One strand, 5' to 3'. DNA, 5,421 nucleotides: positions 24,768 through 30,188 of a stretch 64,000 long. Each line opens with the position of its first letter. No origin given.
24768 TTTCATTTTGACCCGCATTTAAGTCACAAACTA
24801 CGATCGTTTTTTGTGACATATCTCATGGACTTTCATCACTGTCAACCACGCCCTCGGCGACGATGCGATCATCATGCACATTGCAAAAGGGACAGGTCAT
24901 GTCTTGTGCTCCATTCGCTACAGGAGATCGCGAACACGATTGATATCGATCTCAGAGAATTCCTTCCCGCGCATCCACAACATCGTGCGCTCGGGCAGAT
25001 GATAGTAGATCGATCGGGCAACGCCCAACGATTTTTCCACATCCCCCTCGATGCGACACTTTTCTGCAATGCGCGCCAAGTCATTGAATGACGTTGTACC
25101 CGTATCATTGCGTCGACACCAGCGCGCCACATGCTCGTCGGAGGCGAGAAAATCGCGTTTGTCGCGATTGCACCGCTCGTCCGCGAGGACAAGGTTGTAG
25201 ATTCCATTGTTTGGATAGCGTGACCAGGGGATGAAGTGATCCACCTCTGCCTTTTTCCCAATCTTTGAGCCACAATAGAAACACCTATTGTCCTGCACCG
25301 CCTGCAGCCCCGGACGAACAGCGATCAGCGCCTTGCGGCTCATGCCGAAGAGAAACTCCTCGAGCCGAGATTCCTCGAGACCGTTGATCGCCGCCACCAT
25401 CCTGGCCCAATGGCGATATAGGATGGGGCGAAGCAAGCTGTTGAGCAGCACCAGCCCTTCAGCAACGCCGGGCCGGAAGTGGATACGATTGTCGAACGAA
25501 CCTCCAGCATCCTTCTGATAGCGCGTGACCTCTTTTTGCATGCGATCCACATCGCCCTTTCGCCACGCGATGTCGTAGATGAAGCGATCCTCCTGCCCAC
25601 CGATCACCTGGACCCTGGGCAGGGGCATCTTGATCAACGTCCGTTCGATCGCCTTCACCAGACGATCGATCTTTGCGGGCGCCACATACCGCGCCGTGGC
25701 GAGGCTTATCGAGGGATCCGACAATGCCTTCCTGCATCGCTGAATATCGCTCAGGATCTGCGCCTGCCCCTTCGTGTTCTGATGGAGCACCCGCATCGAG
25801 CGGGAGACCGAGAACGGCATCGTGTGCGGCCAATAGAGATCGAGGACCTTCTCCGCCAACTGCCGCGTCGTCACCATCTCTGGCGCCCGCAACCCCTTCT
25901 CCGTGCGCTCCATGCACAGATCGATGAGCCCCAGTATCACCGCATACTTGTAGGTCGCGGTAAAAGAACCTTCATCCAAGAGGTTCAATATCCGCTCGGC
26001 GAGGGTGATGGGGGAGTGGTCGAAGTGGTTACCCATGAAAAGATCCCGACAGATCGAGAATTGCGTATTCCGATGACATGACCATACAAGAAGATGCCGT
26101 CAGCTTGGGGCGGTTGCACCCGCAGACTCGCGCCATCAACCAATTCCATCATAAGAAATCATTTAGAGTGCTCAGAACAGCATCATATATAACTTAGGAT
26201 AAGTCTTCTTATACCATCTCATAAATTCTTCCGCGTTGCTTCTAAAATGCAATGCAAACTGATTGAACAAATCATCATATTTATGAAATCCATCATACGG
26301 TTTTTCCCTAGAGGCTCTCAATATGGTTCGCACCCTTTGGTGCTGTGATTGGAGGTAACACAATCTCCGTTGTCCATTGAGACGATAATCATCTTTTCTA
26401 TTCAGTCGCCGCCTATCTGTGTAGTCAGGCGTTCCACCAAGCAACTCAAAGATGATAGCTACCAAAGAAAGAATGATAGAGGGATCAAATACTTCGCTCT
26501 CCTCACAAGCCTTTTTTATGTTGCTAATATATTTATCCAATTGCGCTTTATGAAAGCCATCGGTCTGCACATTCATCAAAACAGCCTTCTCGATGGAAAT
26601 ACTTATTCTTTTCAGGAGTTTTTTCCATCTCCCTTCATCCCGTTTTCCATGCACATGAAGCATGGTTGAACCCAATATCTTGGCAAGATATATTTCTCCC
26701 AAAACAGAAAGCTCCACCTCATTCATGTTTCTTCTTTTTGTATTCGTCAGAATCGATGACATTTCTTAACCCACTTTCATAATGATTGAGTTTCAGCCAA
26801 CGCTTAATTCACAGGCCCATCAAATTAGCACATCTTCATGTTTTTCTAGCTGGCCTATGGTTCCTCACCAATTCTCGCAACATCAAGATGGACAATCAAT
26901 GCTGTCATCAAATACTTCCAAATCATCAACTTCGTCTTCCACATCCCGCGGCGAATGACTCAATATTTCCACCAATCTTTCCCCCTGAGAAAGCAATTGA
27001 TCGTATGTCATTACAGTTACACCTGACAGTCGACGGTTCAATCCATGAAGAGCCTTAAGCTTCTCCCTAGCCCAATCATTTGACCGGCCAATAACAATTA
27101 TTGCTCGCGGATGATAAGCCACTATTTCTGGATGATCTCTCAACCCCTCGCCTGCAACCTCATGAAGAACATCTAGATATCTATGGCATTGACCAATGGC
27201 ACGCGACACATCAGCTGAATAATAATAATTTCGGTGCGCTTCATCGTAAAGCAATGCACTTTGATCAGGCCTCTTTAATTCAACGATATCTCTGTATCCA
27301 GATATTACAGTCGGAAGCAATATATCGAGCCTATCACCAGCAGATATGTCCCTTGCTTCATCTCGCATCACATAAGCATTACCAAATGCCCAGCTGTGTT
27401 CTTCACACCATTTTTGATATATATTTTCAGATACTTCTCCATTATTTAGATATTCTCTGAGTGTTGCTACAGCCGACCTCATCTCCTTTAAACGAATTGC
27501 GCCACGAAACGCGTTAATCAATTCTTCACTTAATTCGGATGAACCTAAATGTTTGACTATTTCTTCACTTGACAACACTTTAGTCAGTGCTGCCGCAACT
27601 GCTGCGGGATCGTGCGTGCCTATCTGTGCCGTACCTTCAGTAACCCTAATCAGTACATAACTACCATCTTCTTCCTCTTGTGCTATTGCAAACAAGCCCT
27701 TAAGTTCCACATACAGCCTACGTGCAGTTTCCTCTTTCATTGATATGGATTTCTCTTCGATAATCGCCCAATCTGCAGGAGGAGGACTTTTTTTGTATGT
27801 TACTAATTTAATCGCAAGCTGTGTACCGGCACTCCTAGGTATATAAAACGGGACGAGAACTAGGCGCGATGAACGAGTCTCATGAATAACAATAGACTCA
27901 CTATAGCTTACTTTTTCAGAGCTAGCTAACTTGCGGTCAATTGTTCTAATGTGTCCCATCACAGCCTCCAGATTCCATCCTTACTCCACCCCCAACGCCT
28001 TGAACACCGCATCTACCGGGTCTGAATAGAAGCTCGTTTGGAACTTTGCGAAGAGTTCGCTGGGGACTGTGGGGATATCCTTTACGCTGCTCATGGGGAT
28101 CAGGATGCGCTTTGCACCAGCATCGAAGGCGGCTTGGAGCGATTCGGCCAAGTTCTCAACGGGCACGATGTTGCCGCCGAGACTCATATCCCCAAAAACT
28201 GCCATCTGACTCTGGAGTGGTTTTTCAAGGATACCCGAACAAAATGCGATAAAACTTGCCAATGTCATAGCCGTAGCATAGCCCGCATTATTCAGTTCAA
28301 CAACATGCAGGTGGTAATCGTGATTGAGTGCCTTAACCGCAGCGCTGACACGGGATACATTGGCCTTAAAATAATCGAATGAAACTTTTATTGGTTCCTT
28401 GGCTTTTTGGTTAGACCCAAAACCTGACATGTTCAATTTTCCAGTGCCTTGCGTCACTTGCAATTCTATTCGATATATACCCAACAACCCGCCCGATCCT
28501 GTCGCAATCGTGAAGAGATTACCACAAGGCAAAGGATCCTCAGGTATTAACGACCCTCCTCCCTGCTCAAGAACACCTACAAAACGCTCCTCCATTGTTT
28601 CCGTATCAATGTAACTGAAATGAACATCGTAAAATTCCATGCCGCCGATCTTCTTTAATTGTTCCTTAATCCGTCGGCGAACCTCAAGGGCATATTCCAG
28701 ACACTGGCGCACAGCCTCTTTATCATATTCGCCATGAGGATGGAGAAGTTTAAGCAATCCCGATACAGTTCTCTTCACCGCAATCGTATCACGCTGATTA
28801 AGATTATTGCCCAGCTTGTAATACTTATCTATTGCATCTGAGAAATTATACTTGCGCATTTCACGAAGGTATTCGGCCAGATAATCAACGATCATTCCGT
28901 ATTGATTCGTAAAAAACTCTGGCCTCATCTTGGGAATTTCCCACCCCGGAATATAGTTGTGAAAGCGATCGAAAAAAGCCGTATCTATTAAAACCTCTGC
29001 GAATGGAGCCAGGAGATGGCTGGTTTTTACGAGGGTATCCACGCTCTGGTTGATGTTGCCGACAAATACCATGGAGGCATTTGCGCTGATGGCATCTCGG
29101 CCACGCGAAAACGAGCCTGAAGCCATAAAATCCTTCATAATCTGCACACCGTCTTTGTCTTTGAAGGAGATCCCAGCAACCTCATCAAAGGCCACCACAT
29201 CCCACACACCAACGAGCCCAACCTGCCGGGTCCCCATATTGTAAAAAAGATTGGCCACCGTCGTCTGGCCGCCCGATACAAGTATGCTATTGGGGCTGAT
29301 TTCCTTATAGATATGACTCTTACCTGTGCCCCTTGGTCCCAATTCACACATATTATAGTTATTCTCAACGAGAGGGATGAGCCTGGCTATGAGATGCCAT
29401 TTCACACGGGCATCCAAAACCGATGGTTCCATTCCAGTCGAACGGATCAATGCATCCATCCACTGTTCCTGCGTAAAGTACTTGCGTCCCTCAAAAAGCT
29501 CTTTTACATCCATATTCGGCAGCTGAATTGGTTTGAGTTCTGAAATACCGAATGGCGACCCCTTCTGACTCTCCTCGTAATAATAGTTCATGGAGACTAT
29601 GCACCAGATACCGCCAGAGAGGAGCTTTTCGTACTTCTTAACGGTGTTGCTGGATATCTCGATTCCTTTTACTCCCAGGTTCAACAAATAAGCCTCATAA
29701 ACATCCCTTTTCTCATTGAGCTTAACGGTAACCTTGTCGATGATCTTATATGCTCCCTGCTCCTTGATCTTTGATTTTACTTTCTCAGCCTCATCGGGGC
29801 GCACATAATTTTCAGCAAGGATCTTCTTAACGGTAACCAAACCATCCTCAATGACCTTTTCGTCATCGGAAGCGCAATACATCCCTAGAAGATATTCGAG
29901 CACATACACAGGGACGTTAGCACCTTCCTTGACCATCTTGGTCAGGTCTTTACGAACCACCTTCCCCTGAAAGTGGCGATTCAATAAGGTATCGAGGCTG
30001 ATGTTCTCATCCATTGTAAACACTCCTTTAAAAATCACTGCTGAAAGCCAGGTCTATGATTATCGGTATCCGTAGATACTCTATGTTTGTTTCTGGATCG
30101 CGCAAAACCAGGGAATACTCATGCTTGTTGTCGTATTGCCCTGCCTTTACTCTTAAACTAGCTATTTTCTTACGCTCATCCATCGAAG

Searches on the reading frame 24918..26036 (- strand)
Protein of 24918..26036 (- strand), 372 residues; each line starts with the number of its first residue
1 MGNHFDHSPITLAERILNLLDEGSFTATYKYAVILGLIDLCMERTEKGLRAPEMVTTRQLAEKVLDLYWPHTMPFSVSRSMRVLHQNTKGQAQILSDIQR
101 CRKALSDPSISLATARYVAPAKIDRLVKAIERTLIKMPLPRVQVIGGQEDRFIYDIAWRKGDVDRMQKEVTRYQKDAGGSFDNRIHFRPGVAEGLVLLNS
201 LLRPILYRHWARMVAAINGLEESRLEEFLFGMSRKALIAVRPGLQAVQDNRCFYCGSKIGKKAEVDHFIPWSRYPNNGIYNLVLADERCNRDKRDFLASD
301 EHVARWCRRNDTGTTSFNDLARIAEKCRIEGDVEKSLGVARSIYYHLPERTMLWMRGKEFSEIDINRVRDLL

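Call 27: search_protein_families(library=pfam, proteins=[window:24918-26036:-], max_evalue=0.001)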
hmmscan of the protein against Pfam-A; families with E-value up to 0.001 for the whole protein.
window:24918-26036:- (372 aa): 2 families
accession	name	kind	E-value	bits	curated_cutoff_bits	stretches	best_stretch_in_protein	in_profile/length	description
PF13395.12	HNH_4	-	1.5e-09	38.1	22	1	252-295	1-50/54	HNH endonuclease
PF01844.29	HNH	-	3e-07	30.9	21.4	1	252-295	1-46/47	HNH endonuclease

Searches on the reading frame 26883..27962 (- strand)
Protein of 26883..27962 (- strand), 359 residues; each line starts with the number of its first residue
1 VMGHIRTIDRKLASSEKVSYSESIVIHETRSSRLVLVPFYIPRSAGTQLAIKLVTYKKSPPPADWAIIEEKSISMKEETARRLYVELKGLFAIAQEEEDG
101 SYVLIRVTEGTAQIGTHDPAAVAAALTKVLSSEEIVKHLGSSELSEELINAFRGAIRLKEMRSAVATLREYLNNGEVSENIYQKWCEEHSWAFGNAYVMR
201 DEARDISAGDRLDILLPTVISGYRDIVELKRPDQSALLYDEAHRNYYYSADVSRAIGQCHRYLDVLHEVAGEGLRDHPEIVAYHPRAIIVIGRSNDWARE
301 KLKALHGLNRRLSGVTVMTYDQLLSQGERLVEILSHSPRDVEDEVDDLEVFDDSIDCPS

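Call 27: search_protein_families(library=pfam, proteins=[window:26883-27962:-], max_evalue=0.001)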
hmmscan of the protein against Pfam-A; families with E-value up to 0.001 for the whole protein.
window:26883-27962:- (359 aa): 1 family
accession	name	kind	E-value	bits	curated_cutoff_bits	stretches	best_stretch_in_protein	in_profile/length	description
PF14082.12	SduA_C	-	2.2e-15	57.6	27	1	178-324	3-159/159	Shedu protein SduA, C-terminal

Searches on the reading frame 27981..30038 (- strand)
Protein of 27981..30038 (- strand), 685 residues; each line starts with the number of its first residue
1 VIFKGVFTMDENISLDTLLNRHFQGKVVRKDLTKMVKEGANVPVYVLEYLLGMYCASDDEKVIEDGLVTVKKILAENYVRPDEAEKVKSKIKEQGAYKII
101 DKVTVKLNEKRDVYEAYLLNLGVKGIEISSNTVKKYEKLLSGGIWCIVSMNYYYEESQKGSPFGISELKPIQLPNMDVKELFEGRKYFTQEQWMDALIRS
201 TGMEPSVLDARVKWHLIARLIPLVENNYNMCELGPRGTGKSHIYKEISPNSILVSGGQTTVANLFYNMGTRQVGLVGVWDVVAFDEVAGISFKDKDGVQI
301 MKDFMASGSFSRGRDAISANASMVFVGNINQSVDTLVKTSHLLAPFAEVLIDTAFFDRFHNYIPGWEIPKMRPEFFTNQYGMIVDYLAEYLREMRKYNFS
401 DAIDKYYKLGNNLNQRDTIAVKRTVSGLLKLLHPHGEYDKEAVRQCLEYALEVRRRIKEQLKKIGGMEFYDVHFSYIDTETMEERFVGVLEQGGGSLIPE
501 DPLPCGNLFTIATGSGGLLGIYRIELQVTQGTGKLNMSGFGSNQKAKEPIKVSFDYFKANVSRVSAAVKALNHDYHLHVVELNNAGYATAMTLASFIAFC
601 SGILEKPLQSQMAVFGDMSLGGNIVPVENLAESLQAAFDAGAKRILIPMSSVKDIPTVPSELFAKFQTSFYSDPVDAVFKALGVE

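Call 27: search_protein_families(library=pfam, proteins=[window:27981-30038:-], max_evalue=0.001)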
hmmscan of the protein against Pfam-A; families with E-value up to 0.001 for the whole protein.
window:27981-30038:- (685 aa): 4 families
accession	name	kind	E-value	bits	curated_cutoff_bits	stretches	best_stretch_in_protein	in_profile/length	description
PF13337.12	BrxL_ATPase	-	5.9e-146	485.6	25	1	164-475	2-313/313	Lon-like protease BrxL-like, ATPase domain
PF20442.3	BrxL_N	-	5.9e-52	175.6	28.2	1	22-152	2-132/132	BREX system Lon protease-like protein BrxL N-terminal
PF05362.19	Lon_C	-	2.3e-15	57.2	21.1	1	521-680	42-200/205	Lon protease (S16) C-terminal proteolytic domain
PF13541.12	ChlI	-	0.00034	21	27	0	560-649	25-119/121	Subunit ChlI of Mg-chelatase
